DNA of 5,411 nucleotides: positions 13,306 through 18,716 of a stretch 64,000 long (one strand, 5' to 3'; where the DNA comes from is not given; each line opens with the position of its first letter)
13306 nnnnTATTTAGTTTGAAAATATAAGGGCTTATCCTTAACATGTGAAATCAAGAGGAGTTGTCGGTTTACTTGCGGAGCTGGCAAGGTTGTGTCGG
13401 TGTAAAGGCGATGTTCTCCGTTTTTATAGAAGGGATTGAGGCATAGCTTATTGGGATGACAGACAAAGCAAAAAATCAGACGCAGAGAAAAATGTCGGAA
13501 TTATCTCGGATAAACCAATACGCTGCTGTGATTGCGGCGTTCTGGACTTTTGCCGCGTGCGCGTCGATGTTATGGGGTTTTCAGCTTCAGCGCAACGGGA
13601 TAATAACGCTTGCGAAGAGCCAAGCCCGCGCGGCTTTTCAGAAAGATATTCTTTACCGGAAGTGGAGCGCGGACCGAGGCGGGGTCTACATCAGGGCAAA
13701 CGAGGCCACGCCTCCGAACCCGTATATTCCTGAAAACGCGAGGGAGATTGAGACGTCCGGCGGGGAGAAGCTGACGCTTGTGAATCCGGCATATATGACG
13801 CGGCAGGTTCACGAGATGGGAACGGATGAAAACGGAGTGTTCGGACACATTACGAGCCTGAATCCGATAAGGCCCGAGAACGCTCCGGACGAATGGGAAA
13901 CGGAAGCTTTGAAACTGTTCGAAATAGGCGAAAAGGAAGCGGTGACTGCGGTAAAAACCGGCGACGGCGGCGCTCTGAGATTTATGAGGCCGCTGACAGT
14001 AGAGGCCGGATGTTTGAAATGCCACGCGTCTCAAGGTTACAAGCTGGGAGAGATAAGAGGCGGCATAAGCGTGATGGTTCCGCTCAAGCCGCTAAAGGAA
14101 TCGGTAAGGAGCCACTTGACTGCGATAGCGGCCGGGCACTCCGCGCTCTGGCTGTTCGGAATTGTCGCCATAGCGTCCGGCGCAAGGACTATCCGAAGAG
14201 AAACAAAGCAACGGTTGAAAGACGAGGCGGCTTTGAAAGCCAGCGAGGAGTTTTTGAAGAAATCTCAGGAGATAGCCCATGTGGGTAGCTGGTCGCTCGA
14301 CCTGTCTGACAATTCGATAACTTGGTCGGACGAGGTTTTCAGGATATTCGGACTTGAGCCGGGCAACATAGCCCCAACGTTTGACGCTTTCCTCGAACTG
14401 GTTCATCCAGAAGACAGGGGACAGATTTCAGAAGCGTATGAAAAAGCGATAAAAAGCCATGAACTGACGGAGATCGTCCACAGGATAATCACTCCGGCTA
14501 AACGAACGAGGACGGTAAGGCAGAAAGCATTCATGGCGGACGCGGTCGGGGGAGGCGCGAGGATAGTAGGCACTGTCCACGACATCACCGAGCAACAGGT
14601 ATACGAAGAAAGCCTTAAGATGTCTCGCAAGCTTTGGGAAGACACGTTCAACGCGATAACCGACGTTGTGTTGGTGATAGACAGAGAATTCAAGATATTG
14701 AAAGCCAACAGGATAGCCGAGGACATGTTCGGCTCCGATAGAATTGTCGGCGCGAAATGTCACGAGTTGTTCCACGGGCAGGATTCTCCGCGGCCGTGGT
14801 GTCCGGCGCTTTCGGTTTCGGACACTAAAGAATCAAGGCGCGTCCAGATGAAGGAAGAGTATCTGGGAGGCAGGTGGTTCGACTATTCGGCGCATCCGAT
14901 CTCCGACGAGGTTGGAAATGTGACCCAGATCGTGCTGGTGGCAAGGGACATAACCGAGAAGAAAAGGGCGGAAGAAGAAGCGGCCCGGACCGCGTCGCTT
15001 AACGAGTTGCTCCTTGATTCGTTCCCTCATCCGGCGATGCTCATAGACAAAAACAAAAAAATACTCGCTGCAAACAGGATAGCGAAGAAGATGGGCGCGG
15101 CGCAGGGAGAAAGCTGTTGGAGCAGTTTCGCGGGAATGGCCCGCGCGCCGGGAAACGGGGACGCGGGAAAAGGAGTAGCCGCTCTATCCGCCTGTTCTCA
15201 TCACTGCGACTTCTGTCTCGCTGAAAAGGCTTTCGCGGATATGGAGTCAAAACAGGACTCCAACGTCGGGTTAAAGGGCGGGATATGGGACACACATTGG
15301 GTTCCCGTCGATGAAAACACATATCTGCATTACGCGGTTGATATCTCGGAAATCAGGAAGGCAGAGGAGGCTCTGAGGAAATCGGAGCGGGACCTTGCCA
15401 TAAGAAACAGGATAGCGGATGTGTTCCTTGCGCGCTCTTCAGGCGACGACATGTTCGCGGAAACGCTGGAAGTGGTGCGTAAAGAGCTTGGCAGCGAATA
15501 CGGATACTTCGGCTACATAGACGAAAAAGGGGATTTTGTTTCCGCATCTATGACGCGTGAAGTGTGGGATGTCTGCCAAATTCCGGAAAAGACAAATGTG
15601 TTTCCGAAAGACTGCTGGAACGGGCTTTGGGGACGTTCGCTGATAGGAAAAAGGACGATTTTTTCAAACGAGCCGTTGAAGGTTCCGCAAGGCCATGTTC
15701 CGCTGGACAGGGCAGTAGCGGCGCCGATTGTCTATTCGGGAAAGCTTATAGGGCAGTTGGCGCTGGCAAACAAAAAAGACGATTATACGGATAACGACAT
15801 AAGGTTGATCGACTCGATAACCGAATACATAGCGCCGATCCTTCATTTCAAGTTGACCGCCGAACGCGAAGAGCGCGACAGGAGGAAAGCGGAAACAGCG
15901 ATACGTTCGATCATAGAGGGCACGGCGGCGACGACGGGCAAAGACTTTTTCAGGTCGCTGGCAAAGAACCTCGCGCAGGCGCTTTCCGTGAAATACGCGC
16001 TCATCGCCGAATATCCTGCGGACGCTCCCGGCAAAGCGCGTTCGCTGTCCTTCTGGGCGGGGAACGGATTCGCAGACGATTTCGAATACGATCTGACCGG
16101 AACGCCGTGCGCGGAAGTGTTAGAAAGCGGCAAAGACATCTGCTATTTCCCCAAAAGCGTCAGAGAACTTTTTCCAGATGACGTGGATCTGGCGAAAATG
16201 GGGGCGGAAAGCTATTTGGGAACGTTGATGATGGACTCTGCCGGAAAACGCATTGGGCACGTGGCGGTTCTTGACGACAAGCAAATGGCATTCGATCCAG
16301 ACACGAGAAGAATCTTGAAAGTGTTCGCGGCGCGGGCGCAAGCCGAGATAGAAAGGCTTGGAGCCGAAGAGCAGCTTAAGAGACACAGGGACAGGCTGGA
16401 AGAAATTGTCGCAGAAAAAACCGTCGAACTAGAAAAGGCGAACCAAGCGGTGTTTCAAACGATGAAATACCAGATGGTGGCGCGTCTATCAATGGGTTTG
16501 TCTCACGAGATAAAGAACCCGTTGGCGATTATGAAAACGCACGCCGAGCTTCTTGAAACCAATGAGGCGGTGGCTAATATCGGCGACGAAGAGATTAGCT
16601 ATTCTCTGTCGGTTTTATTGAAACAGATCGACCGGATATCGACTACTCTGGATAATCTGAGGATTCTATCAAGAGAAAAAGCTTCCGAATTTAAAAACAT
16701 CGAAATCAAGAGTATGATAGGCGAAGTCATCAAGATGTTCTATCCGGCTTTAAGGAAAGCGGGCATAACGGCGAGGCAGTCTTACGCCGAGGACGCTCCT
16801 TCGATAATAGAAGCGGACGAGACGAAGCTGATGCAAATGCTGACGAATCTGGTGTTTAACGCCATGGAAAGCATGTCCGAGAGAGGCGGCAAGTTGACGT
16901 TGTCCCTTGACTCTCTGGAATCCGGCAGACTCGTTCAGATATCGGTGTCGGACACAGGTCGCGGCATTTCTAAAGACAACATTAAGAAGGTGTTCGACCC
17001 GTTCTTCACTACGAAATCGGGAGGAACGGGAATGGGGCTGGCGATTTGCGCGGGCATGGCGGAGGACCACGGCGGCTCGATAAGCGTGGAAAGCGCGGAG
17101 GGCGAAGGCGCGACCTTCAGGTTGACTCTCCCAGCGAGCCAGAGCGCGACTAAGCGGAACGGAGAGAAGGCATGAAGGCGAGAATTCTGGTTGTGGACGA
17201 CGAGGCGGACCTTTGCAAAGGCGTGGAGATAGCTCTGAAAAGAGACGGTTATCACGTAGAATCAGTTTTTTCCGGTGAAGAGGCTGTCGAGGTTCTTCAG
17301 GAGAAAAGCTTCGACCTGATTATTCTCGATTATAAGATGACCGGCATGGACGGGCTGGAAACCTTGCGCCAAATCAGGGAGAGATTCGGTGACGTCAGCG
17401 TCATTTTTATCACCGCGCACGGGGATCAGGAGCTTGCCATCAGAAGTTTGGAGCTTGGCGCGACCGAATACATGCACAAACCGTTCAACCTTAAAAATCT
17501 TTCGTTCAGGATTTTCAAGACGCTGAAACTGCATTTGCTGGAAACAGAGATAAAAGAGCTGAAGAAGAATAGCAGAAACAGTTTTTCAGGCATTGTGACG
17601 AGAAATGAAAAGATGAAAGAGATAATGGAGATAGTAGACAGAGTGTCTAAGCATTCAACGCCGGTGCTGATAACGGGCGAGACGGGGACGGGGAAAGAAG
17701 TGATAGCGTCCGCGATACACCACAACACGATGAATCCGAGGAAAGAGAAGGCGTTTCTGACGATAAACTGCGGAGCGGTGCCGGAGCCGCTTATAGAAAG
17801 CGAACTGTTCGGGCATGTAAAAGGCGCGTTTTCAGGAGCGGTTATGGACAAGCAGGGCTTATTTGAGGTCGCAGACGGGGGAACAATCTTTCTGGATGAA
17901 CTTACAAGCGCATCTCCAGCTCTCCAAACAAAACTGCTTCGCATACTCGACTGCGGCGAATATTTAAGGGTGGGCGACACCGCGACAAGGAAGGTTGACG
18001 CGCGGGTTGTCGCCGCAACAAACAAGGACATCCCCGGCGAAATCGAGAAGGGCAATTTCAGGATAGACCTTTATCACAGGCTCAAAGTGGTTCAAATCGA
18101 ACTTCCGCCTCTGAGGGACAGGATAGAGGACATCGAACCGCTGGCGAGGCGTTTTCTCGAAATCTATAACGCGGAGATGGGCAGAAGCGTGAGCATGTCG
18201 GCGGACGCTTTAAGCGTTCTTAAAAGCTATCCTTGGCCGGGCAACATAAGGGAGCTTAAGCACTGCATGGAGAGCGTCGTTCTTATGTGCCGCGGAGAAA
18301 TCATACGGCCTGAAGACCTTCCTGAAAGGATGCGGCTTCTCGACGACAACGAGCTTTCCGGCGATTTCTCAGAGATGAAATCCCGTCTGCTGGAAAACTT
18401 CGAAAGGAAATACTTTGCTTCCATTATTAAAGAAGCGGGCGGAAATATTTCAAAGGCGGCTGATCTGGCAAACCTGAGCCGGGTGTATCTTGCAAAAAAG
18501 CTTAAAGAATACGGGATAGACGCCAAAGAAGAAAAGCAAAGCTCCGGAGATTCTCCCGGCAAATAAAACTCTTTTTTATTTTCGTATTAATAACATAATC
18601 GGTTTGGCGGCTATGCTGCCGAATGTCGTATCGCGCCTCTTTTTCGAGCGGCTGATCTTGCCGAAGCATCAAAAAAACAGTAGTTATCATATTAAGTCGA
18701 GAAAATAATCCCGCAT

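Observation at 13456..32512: Island-borne chemosensory system with a heme-c sensor kinase, sigma-54 activator, CheA/W/MCP/R/D/Y, two CheX, a FapA-REC fusion, hemerythrin and HD-GYP output. No CheB.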

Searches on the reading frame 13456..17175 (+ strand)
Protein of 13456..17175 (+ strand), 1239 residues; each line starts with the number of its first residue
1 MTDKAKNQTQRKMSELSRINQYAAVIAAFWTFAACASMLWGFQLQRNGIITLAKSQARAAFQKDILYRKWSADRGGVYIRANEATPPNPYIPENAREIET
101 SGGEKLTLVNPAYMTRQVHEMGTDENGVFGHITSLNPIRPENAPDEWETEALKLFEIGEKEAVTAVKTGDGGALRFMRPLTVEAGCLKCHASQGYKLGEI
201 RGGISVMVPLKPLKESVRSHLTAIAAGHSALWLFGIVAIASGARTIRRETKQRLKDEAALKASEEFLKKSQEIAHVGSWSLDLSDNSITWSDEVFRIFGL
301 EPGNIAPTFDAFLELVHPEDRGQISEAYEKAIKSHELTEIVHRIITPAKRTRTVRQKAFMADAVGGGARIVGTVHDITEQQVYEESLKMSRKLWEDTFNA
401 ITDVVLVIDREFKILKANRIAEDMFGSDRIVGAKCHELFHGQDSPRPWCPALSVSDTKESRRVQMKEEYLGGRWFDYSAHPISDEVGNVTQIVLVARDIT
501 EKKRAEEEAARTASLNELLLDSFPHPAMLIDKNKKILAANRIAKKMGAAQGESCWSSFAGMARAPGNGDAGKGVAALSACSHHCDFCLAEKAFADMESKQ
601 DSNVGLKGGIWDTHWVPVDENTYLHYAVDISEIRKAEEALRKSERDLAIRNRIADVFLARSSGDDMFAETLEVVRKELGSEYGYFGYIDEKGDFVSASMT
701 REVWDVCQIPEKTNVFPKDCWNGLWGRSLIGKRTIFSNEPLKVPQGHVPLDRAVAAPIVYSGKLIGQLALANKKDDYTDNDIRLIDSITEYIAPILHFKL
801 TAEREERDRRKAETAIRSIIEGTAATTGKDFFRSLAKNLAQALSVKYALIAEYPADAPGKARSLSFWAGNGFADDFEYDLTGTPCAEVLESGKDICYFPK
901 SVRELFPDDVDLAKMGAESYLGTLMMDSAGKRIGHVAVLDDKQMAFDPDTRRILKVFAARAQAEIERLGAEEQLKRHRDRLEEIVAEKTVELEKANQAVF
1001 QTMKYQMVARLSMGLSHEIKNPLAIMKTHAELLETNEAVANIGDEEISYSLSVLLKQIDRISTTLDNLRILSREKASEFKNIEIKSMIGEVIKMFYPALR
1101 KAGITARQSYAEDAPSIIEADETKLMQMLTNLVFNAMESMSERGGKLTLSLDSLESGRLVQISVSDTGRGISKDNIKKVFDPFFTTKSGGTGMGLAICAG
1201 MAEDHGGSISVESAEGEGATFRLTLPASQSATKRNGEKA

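Call 3: search_protein_families(library=pfam, proteins=[window:13456-17175:+], max_evalue=0.01)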
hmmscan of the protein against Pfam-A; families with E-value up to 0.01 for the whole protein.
window:13456-17175:+ (1239 aa): 13 families
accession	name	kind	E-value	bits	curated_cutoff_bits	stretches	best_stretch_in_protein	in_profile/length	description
PF02518.31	HATPase_c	-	1.4e-27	96.7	26.4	1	1121-1228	2-110/111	Histidine kinase-, DNA gyrase B-, and HSP90-like ATPase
PF13185.12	GAF_2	-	4.8e-22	79.1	28.6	1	664-796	5-135/136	GAF domain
PF11845.13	Tll0287-like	-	1.6e-21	77.6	24.1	1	53-209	8-144/144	Tll0287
PF08448.16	PAS_4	-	6.6e-18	65.4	23.1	1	398-504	1-110/110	PAS fold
PF01590.32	GAF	-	4.4e-14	53.6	22.4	2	664-793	3-130/133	GAF domain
PF08447.18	PAS_3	-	6.9e-14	52.3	25.6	1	288-374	2-89/89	PAS fold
PF13426.13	PAS_9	-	2e-10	41.3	27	1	404-501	3-103/103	PAS domain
PF00512.31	HisKA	-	2.3e-09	37.6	26.9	1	1011-1075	5-64/66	His Kinase A (phospho-acceptor) domain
PF00989.32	PAS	-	2.8e-09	37.4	22.6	1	397-499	6-113/113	PAS fold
PF13188.13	PAS_8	-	2.3e-06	27.7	21.8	1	394-444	3-52/65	PAS domain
PF17765.7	MLTR_LBD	-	6.5e-05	23.5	26.3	0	518-548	7-38/168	MmyB-like transcription regulator ligand binding domain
PF14501.12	HATPase_c_5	-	0.0027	18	22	1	1124-1216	5-93/102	GHKL domain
PF13492.12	GAF_3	-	0.0042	17.9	27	0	733-793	59-124/129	GAF domain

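Call 79: search_protein_families(library=ncbifam, proteins=[window:13456-17175:+], max_evalue=0.00001)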
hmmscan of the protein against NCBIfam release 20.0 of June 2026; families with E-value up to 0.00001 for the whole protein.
window:13456-17175:+ (1239 aa): 81 families (the best 25 are shown)
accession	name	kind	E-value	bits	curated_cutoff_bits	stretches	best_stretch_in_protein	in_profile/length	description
NF008468.0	PRK11360.1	equivalog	1.8e-64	218.2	646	2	992-1232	380-613/616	two-component system sensor histidine kinase AtoS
NF052573.1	HisKinEspAMyxo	equivalog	2.6e-59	201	1400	2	1002-1232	378-616/755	serine histidine kinase EspA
NF041777.1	sens_FixL_Rhizob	equivalog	1.2e-50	172.6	850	2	1009-1230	263-484/485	sensor protein FixL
NF007688.0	PRK10364.1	equivalog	1e-43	149.8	479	1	1004-1231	236-455/460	two-component system sensor histidine kinase ZraS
NF046044.1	PnpS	equivalog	6.9e-43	147.1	400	1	1015-1226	177-390/390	two-component system histidine kinase PnpS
NF052574.1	HisKinEspCMyxo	equivalog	1.9e-37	128.9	1200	1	1007-1234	416-644/785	serine histidine kinase EspC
NF010411.0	PRK13837.1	equivalog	2.6e-36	125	647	1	1006-1232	448-680/828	two-component system VirA-like sensor kinase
TIGR02956.1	TMAO_torS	equivalog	1.5e-35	122.6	676.5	1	959-1234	403-689/967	TMAO reductase system sensor histidine kinase/response regulator TorS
NF053867.1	SprKinKinDBac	equivalog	2e-35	122.2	775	1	1001-1229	279-499/500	sporulation kinase KinD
NF033092.0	HK_WalK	equivalog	2.4e-35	122.2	725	1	1015-1226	379-593/594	cell wall metabolism sensor histidine kinase WalK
TIGR02966.1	phoR_proteo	equivalog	1.3e-33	116.4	334.2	1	1015-1224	121-332/333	phosphate regulon sensor histidine kinase PhoR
TIGR02938.1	nifL_nitrog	equivalog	1.4e-32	112.9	242.45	1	1017-1223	285-490/494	nitrogen fixation negative regulator NifL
NF047497.1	HK_LIC_12097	equivalog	6.1e-31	107.5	500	1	986-1227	129-366/367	LIC_12097 family sensor histidine kinase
NF041735.1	hist_kin_RppB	equivalog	1.5e-30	106.3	400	1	1004-1226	212-438/438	two-component system sensor histidine kinase RppB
NF010076.0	PRK13557.1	subfamily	1.5e-30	106.1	631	1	994-1235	149-402/540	histidine kinase famiy protein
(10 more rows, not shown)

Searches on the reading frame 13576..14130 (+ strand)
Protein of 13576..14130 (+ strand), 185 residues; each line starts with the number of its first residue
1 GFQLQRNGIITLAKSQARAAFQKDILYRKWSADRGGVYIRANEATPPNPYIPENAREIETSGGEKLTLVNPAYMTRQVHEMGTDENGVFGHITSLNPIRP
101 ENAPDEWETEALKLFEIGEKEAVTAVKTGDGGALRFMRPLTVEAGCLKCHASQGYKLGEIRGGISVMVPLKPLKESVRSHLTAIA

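Call 90: search_solved_structures(query=window:13576-14130:+, max_evalue=0.01, show_alignments=1)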
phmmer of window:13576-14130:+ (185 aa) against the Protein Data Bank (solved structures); distinct sequences matched with E-value up to 0.01: 0.

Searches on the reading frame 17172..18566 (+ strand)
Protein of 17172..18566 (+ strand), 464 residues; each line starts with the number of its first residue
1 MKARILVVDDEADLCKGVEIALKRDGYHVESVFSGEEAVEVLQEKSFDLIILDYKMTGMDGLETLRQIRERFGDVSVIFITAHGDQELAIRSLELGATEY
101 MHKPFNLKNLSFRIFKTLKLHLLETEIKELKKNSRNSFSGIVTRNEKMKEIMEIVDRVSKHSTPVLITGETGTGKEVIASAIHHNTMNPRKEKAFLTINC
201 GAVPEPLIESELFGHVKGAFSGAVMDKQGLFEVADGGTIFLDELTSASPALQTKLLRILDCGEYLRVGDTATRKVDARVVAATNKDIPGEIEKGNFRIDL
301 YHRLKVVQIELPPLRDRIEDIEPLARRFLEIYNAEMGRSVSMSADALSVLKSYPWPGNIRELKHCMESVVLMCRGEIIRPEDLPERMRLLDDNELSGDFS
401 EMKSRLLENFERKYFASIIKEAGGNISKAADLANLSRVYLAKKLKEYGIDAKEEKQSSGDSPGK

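Call 3: search_protein_families(library=pfam, proteins=[window:17172-18566:+], max_evalue=0.01)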
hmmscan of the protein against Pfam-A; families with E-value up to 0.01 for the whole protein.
window:17172-18566:+ (464 aa): 13 families
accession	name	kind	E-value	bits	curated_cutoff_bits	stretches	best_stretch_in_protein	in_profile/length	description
PF00158.32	Sigma54_activat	-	6.8e-63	211.8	20.2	1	141-310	1-168/168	Sigma-54 interaction domain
PF00072.30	Response_reg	-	1.9e-30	105.7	30.2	1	5-111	1-107/111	Response regulator receiver domain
PF25601.1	AAA_lid_14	-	2.4e-25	88.6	27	1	315-388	1-75/87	AAA+ ATPase lid domain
PF14532.12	Sigma54_activ_2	-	4.9e-19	69.4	25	1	144-314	3-138/138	Sigma-54 interaction domain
PF07728.20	AAA_5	-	2.2e-08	34.7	22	1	164-285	1-123/139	AAA domain (dynein-related subfamily)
PF02954.25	HTH_8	-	3.9e-07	30.1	22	1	407-447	2-42/42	Bacterial regulatory protein, Fis family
PF23198.2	PDE8A_N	-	1.1e-05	25.8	29.6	1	5-71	13-80/147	PDE8A-like, N-terminal domain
PF12775.13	AAA_7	-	5.4e-05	23.2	25.8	1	134-200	5-69/181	P-loop containing dynein motor region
PF07724.20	AAA_2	-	0.00057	20.4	27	1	165-263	6-103/166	AAA domain (Cdc48 subfamily)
PF13191.12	AAA_16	-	0.00074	20.5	32.6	1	142-203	3-63/167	AAA ATPase domain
PF11892.13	PpnN_C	-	0.0015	19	25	1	100-156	26-78/121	Pyrimidine/purine nucleotide monophosphate nucleosidase, C-terminal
PF00004.35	AAA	-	0.0016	19.3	21.2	1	165-296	1-119/131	ATPase family associated with various cellular activities (AAA)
PF20030.5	bpMoxR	-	0.0028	17.2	27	1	149-288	21-148/205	MoxR domain in the MoxR-vWA-beta-propeller ternary systems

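Call 63: find_related_loci(query=window:17172-18566:+, collection=metagenome_contigs, flank=10000)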
Query window:17172-18566:+ (464 aa) in metagenome_contigs; peptide patterns used: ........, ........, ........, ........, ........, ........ (x = any residue, [..] = any of these).
318 stretches matched a pattern; 153 encode a relative of the query (tblastn E <= 1e-3); the best 80 are kept; 80 distinct loci.
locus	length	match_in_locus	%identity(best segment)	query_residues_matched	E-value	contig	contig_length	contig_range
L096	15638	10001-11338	40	1-448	3e-106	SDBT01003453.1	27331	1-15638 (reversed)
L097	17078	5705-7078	40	1-460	4e-102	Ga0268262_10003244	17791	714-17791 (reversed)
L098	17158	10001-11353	41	4-447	7e-100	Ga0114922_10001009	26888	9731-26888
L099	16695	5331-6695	39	2-449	7e-99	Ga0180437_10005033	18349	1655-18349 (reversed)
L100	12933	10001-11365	39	2-449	3e-98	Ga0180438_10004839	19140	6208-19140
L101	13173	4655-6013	39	2-447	6e-96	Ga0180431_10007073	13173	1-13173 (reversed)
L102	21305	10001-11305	38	2-449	9e-93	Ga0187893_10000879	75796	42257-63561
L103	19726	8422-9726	38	2-449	2e-92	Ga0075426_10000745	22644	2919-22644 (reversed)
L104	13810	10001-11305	38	2-449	1e-92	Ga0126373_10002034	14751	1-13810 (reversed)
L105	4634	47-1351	37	2-449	2e-92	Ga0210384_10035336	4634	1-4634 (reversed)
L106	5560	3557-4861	37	2-449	2e-91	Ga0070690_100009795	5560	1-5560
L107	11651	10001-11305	37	2-449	6e-91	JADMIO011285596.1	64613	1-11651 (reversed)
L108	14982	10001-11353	37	5-449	9e-91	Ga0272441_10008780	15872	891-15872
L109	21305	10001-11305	37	2-449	2e-90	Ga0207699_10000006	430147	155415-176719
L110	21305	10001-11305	37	2-449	1e-90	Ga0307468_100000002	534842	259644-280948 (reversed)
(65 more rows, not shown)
